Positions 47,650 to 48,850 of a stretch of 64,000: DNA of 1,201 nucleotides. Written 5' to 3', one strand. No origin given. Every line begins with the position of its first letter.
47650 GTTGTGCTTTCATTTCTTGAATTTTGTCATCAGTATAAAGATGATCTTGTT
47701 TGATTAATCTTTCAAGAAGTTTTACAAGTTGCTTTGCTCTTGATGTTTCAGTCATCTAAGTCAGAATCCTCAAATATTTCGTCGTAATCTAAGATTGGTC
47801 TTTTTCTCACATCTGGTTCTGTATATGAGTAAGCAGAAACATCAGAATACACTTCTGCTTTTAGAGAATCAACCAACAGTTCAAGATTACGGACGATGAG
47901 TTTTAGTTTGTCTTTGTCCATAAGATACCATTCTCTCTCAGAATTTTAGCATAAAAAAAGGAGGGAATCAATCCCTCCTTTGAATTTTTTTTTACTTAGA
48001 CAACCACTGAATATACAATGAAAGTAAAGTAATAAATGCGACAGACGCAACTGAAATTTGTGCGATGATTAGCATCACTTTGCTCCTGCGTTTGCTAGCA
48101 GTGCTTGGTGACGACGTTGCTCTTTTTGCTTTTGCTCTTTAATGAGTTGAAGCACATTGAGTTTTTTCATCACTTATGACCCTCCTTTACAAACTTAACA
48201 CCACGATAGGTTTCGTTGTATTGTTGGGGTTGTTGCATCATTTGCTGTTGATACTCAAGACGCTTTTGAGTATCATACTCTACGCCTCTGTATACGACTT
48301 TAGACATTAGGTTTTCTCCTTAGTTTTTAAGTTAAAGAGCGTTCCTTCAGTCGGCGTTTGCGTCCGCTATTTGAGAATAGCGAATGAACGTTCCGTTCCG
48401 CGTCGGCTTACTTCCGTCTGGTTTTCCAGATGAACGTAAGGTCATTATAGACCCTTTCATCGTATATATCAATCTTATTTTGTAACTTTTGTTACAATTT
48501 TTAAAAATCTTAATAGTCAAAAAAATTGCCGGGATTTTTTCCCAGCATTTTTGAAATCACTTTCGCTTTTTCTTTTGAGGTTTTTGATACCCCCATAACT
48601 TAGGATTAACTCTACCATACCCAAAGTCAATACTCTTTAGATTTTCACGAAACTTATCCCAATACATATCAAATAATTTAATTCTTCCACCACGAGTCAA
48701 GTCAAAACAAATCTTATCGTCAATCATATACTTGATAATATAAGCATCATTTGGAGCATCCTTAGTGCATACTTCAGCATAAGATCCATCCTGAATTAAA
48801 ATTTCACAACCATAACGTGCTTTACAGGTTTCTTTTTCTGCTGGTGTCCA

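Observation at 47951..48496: Phage nitrogen-sensing micro-operon: NtcA box, promoter, tandem glutamine riboswitch, three micro-ORFs, terminator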

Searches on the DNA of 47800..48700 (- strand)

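Call 4: search_rna_families(source=window, start=47800, end=48700, threshold=evalue, max_evalue=10, show_alignments=6)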
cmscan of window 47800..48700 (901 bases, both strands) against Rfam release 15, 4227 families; matches with E-value up to 10: 24.
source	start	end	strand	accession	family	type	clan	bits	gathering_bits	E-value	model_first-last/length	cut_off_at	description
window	47946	48193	-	RF02101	HULC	Gene; lncRNA;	-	29.4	45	1.8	1-241/241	no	Highly up-regulated in liver cancer conserved region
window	48336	48392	-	RF01739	Glutamine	Cis-reg; riboswitch;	-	29.1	35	0.00047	1-53/53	no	Glutamine riboswitch aptamer (glnA leader)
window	47948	48061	-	RF02029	sraA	Gene; sRNA;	-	29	56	0.031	1-95/95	no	sraA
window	47896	47990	+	RF02029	sraA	Gene; sRNA;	-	28.8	56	0.034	1-95/95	no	sraA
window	48394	48436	-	RF01739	Glutamine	Cis-reg; riboswitch;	-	26.3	35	0.0029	3-49/53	no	Glutamine riboswitch aptamer (glnA leader)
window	47945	48054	-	RF00121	MicC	Gene; sRNA;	-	26.1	90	0.18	1-123/123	no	MicC RNA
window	48502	48555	+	RF02419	Spd-sr37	Gene; sRNA;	-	23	45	0.23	1-67/67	no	Streptococcus sRNA Spd-sr37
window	47919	47996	+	RF02064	STnc370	Gene; sRNA;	-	20.7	54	6.9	1-71/71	no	Enterobacterial sRNA STnc370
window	47951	48040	-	RF00033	MicF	Gene; antisense;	-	20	79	3.7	1-94/94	no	MicF RNA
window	48461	48518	-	RF02414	rli60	Gene; sRNA;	-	19.7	60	8.3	1-191/191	no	Listeria sRNA rli60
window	47950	47987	-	RF01211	SNORD124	Gene; snRNA; snoRNA; CD-box;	-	19.6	40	1.4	1-104/104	no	Small nucleolar RNA SNORD124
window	48515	48588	-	RF02053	STnc430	Gene; sRNA;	-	19.2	47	2.7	1-162/162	no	Enterobacterial sRNA STnc430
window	47889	47984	-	RF01199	snR58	Gene; snRNA; snoRNA; CD-box;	CL00077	18.2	70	4.5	1-97/97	no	Small nucleolar RNA snR58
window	48503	48584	+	RF03457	MIR173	Gene; miRNA;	-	17.1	70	2.3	22-81/102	no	MIR173 microRNA precursor family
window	47966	48029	-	RF02218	ZNRD1-AS1_1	Gene; lncRNA;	-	16.5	50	1.2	1-68/68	no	ZNRD1 antisense RNA 1 conserved region 1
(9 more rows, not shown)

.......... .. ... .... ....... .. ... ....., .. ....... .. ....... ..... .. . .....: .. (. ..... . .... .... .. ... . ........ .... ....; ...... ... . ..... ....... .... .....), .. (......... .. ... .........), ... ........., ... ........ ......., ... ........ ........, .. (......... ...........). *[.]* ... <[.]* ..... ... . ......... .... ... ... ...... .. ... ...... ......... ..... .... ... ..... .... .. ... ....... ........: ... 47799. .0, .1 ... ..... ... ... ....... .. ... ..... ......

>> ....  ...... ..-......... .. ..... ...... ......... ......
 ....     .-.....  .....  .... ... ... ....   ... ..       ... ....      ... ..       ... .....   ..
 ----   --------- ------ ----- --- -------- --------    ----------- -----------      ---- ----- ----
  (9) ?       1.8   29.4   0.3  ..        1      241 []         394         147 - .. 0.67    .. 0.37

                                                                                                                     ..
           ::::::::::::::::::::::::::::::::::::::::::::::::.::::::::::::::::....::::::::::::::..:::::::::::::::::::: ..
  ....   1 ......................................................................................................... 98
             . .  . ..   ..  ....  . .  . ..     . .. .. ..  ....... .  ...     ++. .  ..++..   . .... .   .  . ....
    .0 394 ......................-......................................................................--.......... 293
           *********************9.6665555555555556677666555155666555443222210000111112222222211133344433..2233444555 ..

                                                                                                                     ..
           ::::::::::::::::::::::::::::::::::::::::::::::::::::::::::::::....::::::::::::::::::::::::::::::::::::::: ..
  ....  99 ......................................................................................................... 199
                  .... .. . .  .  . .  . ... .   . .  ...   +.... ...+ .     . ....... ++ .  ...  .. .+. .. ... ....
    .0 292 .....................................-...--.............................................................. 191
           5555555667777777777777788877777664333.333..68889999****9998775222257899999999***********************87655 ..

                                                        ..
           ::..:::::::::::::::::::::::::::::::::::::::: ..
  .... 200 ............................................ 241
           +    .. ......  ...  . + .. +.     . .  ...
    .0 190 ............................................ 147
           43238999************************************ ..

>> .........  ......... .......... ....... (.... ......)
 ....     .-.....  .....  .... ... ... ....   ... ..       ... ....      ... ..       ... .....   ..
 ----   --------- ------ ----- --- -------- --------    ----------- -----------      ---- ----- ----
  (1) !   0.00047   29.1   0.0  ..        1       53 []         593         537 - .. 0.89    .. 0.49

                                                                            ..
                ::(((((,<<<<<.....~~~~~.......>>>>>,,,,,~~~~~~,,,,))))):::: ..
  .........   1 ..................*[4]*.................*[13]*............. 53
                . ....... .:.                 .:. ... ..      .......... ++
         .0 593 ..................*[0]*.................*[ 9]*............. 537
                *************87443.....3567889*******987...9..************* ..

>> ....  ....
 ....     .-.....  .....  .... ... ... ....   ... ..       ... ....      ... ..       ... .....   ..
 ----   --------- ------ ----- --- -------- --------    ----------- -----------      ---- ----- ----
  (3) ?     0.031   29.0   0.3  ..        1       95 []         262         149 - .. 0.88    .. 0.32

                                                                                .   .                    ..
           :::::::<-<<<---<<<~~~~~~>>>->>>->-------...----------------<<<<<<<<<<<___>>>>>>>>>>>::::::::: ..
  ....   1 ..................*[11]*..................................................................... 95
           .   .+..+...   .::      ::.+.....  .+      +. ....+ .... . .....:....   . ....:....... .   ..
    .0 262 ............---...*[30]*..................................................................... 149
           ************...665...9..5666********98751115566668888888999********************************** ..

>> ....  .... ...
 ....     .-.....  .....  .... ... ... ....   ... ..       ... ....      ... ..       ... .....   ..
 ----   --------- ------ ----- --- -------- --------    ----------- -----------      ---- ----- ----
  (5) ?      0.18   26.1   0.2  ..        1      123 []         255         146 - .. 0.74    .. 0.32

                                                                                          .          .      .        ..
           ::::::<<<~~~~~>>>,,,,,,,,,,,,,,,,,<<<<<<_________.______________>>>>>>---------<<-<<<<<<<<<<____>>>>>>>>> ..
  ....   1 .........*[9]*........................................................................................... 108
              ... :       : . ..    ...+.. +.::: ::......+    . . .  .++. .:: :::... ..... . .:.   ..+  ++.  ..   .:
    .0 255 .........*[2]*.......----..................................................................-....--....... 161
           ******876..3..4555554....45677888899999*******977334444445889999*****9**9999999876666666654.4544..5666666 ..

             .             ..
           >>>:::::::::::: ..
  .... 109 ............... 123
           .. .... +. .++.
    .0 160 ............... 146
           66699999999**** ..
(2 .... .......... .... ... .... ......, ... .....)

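Call 7: search_dna_similar(query=window:47900-48560:-, collection=phages, mode=distant, max_rows=40)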
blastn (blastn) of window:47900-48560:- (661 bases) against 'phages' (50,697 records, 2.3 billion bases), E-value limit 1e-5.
Records with a match: 24; places in all: 24; records where one place covers at least 80% of the query: 0.
Best place of each record, by identity: 80-90% 9; 60-80% 15.
By first word of the organism name: Synechococcus 21; Prochlorococcus 2; Marine 1.
By host as written in the record: Synechococcus sp. 4; - 4; Synechococcus sp. KCZYC6 2; Synechococcus sp. SynWH7803 2; Synechococcus str. WH8109 2; Prochlorococcus sp. MIT9515 2; Synechococcus sp. MW02 2; Synechococcus sp. WH 7803 2; and 3 more.
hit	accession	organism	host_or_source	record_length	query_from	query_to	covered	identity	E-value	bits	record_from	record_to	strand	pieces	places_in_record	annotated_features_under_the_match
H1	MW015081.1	Synechococcus phage S-SRM01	Synechococcus sp. KCZYC6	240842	119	661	59%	79.2%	2e-40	312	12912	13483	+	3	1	hypothetical protein (x4)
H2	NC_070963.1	Synechococcus phage S-SRM01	Synechococcus sp. KCZYC6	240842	119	661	59%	79.2%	2e-40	312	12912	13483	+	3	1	hypothetical protein (x4)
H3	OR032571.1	Synechococcus phage DSL-LC02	Synechococcus sp.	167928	197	395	30%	87.1%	1e-60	239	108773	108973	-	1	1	hypothetical protein (x2)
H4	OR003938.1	Synechococcus phage DSL-LC03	Synechococcus sp.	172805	59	296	33%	77.4%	5e-15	165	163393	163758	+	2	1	hypothetical protein (x2)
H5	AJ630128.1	Synechococcus phage S-PM2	Synechococcus sp. SynWH7803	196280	62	221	24%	81.5%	9e-31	141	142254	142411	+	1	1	SpeD: SpeD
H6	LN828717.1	Synechococcus phage S-PM2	-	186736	62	221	24%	81.5%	9e-31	141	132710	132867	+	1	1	SpeD: SpeD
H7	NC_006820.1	Synechococcus phage S-PM2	Synechococcus sp. SynWH7803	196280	62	221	24%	81.5%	9e-31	141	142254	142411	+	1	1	SpeD: S-adenosylmethionine decarboxylase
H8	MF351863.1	Synechococcus phage Bellamy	Synechococcus str. WH8109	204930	54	221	25%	71.3%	1e-9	71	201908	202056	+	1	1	273: hypothetical protein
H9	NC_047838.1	Synechococcus phage Bellamy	Synechococcus str. WH8109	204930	54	221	25%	71.3%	1e-9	71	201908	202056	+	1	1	273: hypothetical protein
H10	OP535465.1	Synechococcus phage S-CREM1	Synechococcus sp. CB0101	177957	123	258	21%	86.8%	1e-35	157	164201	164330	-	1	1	riboswitch | hypothetical protein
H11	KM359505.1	Prochlorococcus phage P-TIM68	Prochlorococcus sp. MIT9515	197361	58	221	25%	70.9%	1e-10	73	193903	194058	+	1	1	hypothetical protein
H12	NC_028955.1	Prochlorococcus phage P-TIM68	Prochlorococcus sp. MIT9515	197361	58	221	25%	70.9%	1e-10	73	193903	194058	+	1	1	hypothetical protein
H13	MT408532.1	Synechococcus phage SynMITS9220M01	Synechococcus sp. MIT S9220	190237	64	177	17%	75.4%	7e-7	61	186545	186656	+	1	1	glutaredoxin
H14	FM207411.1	Synechococcus phage S-RSM4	-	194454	582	661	12%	78.3%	5e-9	68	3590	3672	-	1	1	hypothetical cyanophage protein | hypothetical protein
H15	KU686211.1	Synechococcus phage S-WAM2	Synechococcus sp.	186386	582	661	12%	78.3%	5e-9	68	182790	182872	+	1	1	hypothetical protein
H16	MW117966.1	Synechococcus phage S-H9-1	Synechococcus sp. MW02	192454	582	661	12%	78.3%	5e-9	68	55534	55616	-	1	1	hypothetical protein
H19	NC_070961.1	Synechococcus phage S-H9-1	Synechococcus sp. MW02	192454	582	661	12%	78.3%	5e-9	68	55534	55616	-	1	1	hypothetical protein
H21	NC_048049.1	Synechococcus phage S-T4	Synechococcus sp. WH 7803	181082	108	177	11%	85.9%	3e-12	79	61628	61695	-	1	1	none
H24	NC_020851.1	Synechococcus phage S-SKS1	Synechococcus sp. WH7803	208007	106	177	11%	80.0%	7e-7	61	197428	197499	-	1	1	none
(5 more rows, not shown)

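Call 9: get_annotated_region(hit=H10, flank=1500)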
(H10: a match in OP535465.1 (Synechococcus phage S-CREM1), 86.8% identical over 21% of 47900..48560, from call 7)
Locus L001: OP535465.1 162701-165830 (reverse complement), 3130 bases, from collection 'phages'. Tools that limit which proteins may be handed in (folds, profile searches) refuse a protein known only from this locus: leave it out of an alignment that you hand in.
description: Synechococcus phage S-CREM1, complete genome.
organism: Synechococcus phage S-CREM1 (NCBI taxid 2982919)
taxonomy: Viruses; Duplodnaviria; Heunggongvirae; Uroviricota; Caudoviricetes; Kyanoviridae
host: Synechococcus sp. CB0101; source: -; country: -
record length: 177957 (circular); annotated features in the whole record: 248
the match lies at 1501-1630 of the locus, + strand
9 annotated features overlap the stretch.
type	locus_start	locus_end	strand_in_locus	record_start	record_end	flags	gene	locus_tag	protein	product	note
CDS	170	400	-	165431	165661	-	-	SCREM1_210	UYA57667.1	transcriptional repressor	Arc transcriptional repressor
CDS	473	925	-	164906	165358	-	-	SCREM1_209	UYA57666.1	heat shock protein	heat shock protein; molecular chaperone IbpA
CDS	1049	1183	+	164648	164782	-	-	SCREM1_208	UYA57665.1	hypothetical protein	-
CDS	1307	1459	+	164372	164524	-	-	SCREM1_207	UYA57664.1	hypothetical protein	-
regulatory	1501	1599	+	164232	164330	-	-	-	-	riboswitch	glnA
CDS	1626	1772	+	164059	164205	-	-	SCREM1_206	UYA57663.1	hypothetical protein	-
CDS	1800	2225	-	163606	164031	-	-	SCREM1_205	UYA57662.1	translation repressor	-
CDS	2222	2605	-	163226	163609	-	-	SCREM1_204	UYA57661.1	clamp loader small subunit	-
CDS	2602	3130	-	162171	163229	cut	-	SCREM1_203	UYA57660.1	iron-binding protein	-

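Call 10: get_annotated_region(hit=H1, flank=1500)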
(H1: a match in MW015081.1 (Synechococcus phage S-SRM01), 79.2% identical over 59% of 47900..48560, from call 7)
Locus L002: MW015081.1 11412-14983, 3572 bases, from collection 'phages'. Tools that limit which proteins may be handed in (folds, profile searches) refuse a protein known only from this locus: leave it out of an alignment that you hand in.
description: Synechococcus phage S-SRM01, complete genome.
organism: Synechococcus phage S-SRM01 (NCBI taxid 2781608)
taxonomy: Viruses; Duplodnaviria; Heunggongvirae; Uroviricota; Caudoviricetes; Kyanoviridae; Serangoonvirus; Serangoonvirus essarone
host: Synechococcus sp. KCZYC6; source: Serangoon Reservoir; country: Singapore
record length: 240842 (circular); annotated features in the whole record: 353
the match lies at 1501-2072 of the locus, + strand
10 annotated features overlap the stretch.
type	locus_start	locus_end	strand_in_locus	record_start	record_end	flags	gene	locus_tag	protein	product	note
CDS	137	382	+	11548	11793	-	-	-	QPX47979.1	DUF2973 domain-containing protein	-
CDS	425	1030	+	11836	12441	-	-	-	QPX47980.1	hypothetical protein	-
CDS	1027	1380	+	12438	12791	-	-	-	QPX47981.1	hypothetical protein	-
CDS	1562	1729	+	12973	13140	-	-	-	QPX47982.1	hypothetical protein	-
CDS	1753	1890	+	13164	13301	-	-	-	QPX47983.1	hypothetical protein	-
CDS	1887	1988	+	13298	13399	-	-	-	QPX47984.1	hypothetical protein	-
CDS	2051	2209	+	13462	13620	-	-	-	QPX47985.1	hypothetical protein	-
CDS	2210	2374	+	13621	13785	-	-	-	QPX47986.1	hypothetical protein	-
CDS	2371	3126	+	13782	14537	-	-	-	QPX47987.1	thymidylate synthase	-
CDS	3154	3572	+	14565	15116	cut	-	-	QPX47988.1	hypothetical protein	-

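Call 11: get_annotated_region(hit=H3, flank=1500)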
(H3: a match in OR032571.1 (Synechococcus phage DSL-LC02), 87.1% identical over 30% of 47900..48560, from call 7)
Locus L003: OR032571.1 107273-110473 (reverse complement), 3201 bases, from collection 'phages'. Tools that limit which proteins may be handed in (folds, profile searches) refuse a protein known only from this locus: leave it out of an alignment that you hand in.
description: Synechococcus phage DSL-LC02, complete genome.
organism: Synechococcus phage DSL-LC02 (NCBI taxid 3058947)
taxonomy: Viruses; Duplodnaviria; Heunggongvirae; Uroviricota; Caudoviricetes; Kyanoviridae
host: Synechococcus sp.; source: water sample of Dishui Lake; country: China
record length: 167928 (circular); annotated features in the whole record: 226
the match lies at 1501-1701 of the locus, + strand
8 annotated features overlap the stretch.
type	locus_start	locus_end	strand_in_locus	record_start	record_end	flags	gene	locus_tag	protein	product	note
CDS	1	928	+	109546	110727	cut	-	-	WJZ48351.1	ribonucleotide-diphosphate reductase subunit beta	-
CDS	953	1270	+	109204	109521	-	-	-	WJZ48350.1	hypothetical protein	-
CDS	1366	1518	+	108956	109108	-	-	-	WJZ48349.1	hypothetical protein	-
CDS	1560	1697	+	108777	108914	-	-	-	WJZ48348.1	hypothetical protein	-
CDS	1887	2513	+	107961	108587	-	-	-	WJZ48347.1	hypothetical protein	-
CDS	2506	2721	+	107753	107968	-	-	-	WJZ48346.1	hypothetical protein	-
CDS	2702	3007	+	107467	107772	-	-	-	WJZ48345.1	RusA-like Holliday junction resolvase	-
CDS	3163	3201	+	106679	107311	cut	-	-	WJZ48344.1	virion structural protein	-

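Call 12: get_annotated_region(hit=H4, flank=1500)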
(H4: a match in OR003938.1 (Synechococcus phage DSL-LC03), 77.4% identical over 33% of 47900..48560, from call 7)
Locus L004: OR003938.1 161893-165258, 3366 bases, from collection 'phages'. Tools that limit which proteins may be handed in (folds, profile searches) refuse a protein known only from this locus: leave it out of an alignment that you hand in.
description: Synechococcus phage DSL-LC03, complete genome.
organism: Synechococcus phage DSL-LC03 (NCBI taxid 3058961)
taxonomy: Viruses; Duplodnaviria; Heunggongvirae; Uroviricota; Caudoviricetes; Kyanoviridae
host: Synechococcus sp.; source: water sample of Dishui Lake; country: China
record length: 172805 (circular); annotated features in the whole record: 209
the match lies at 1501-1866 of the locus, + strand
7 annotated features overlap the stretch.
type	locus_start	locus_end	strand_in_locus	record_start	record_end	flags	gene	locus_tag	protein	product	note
CDS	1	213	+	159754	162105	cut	-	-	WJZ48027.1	ribonucleoside-diphosphate reductase large subunit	-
CDS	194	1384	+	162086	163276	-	-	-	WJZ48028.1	ribonucleoside diphosphate reductase small subunit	-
CDS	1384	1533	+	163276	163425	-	-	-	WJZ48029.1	hypothetical protein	-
CDS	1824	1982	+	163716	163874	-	-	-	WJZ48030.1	hypothetical protein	-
CDS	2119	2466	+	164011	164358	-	-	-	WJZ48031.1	RusA-like Holliday junction resolvase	-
CDS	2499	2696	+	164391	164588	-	-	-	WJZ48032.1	hypothetical protein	-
CDS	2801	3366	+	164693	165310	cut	-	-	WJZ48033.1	tail tip lysozyme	-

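Call 13: search_rna_families(sources=[L001, L002, L003, L004], threshold=evalue, max_evalue=0.05, show_alignments=0)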
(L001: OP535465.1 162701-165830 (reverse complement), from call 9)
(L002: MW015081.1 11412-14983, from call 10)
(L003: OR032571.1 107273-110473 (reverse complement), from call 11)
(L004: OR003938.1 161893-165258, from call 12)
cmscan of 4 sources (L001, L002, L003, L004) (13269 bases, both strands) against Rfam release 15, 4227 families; matches with E-value up to 0.05: 4.
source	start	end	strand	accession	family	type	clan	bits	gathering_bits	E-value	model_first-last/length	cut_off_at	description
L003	1312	1357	+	RF01739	Glutamine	Cis-reg; riboswitch;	-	35.6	35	0.00011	1-53/53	no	Glutamine riboswitch aptamer (glnA leader)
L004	1565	1621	+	RF01739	Glutamine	Cis-reg; riboswitch;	-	34.2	35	0.00028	1-53/53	no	Glutamine riboswitch aptamer (glnA leader)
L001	1543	1599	+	RF01739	Glutamine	Cis-reg; riboswitch;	-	33.5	35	0.00042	1-53/53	no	Glutamine riboswitch aptamer (glnA leader)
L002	1505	1556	+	RF01739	Glutamine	Cis-reg; riboswitch;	-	28.9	35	0.0078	1-53/53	no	Glutamine riboswitch aptamer (glnA leader)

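Call 23: get_annotated_region(hit=H7, flank=1200)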
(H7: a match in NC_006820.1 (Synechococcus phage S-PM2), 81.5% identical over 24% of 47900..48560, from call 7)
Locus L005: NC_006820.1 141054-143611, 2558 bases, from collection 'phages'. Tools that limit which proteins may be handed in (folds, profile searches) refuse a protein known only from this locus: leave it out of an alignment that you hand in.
description: Synechococcus phage S-PM2, complete genome.
organism: Synechococcus phage S-PM2 (NCBI taxid 238854)
taxonomy: Viruses; Duplodnaviria; Heunggongvirae; Uroviricota; Caudoviricetes; Kyanoviridae; Nodensvirus; Nodensvirus spm2
host: Synechococcus sp. SynWH7803; source: sea water; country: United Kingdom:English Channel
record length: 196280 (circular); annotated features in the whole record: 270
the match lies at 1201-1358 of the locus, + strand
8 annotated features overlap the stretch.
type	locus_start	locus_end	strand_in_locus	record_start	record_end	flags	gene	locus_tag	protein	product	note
CDS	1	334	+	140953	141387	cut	-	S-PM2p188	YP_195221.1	Hypothetical-Protein | belonging to T4-LIKE GC: 313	T4-LIKE GC: 313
CDS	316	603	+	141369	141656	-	-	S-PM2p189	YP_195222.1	Hypothetical-Protein | belonging to T4-LIKE GC: 314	T4-LIKE GC: 314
CDS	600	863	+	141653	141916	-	-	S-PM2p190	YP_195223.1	Hypothetical-Protein | belonging to T4-LIKE GC: 871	T4-LIKE GC: 871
CDS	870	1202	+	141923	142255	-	SpeD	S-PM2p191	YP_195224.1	S-adenosylmethionine decarboxylase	T4-LIKE GC: 411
CDS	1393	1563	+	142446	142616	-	-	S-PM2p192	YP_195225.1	Hypothetical-Protein | belonging to T4-LIKE GC: 872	T4-LIKE GC: 872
CDS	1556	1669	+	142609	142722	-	-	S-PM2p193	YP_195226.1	Hypothetical-Protein | belonging to T4-LIKE GC: 873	T4-LIKE GC: 873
CDS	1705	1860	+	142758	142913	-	-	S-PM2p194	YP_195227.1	Hypothetical-Protein | belonging to T4-LIKE GC: 874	T4-LIKE GC: 874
CDS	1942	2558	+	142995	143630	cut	Td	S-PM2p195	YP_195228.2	thymidylate synthase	T4-LIKE GC: 318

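Call 24: get_annotated_region(hit=H9, flank=1200)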
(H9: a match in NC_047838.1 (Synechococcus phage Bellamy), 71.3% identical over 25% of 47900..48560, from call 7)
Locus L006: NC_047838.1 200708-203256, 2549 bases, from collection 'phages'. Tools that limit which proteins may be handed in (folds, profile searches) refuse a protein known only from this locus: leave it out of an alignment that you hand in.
description: Synechococcus phage Bellamy, complete genome.
organism: Synechococcus phage Bellamy (NCBI taxid 2023996)
taxonomy: Viruses; Duplodnaviria; Heunggongvirae; Uroviricota; Caudoviricetes; Kyanoviridae; Bellamyvirus; Bellamyvirus bellamy
host: Synechococcus str. WH8109; source: seawater; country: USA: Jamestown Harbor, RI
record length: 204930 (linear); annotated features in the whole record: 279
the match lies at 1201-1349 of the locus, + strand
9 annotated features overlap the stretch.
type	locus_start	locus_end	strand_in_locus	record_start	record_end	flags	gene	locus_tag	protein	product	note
CDS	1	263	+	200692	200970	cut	269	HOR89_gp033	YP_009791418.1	hypothetical protein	-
CDS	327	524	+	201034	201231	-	270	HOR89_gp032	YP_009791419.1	hypothetical protein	-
CDS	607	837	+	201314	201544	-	271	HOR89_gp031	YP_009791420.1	hypothetical protein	-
CDS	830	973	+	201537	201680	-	272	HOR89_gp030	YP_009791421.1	hypothetical protein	-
CDS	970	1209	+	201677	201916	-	273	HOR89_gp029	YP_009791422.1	hypothetical protein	-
CDS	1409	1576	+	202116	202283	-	274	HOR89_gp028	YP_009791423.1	hypothetical protein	-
CDS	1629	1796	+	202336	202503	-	275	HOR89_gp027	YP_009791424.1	hypothetical protein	-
CDS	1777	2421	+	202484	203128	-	276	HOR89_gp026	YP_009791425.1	thymidylate synthase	Thymidylate synthase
CDS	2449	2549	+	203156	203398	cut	277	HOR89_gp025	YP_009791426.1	transcriptional regulator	-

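Call 25: get_annotated_region(hit=H12, flank=1200)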
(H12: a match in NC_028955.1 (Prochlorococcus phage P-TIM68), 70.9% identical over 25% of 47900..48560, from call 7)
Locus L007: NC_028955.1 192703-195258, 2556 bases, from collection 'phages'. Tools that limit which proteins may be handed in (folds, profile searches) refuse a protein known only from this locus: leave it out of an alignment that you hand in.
description: Prochlorococcus phage P-TIM68, complete genome.
organism: Prochlorococcus phage P-TIM68 (NCBI taxid 1542477)
taxonomy: Viruses; Duplodnaviria; Heunggongvirae; Uroviricota; Caudoviricetes; Kyanoviridae; Haifavirus; Haifavirus tim68
host: Prochlorococcus sp. MIT9515; source: -; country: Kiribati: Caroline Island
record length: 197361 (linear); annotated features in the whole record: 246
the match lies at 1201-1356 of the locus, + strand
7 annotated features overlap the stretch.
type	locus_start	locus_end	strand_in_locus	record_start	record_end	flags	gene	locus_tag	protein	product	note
CDS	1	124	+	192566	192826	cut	-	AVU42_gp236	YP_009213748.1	hypothetical protein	-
CDS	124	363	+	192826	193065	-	-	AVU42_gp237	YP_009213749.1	hypothetical protein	-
CDS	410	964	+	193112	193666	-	-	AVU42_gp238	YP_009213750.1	hypothetical protein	-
CDS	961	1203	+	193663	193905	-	-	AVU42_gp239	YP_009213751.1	hypothetical protein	-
CDS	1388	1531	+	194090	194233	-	-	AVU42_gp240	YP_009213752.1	hypothetical protein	-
CDS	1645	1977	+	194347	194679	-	-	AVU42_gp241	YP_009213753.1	hypothetical protein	-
CDS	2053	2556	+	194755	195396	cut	-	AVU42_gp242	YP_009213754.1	thymidylate synthase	-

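Call 26: get_annotated_region(hit=H13, flank=1200)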
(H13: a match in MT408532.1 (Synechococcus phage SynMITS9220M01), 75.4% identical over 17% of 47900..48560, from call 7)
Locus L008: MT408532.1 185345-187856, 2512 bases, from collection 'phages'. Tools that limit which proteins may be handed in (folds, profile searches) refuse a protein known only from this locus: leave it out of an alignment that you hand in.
description: Synechococcus phage SynMITS9220M01, complete genome.
organism: Synechococcus phage SynMITS9220M01 (NCBI taxid 2736186)
taxonomy: Viruses; Duplodnaviria; Heunggongvirae; Uroviricota; Caudoviricetes; Kyanoviridae
host: Synechococcus sp. MIT S9220; source: seawater; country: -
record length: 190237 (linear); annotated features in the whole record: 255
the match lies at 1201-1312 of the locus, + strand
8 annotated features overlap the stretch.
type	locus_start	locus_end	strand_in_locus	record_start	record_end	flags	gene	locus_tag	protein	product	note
CDS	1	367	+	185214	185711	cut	-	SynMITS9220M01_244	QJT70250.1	hypothetical protein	conserved hypothetical protein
CDS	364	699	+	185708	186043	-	-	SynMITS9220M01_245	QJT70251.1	hypothetical protein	conserved hypothetical protein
CDS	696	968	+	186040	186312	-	-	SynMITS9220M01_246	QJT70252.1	hypothetical protein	conserved hypothetical protein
CDS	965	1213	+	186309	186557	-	-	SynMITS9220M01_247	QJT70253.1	glutaredoxin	-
CDS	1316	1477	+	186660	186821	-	-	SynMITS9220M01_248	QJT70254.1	hypothetical protein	gp197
CDS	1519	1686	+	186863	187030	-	-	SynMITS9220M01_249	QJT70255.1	hypothetical protein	gp198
CDS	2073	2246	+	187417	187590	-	-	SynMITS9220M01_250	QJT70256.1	hypothetical protein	hypothetical cyanophage protein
CDS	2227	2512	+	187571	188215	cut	-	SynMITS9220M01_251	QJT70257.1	thymidylate synthase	-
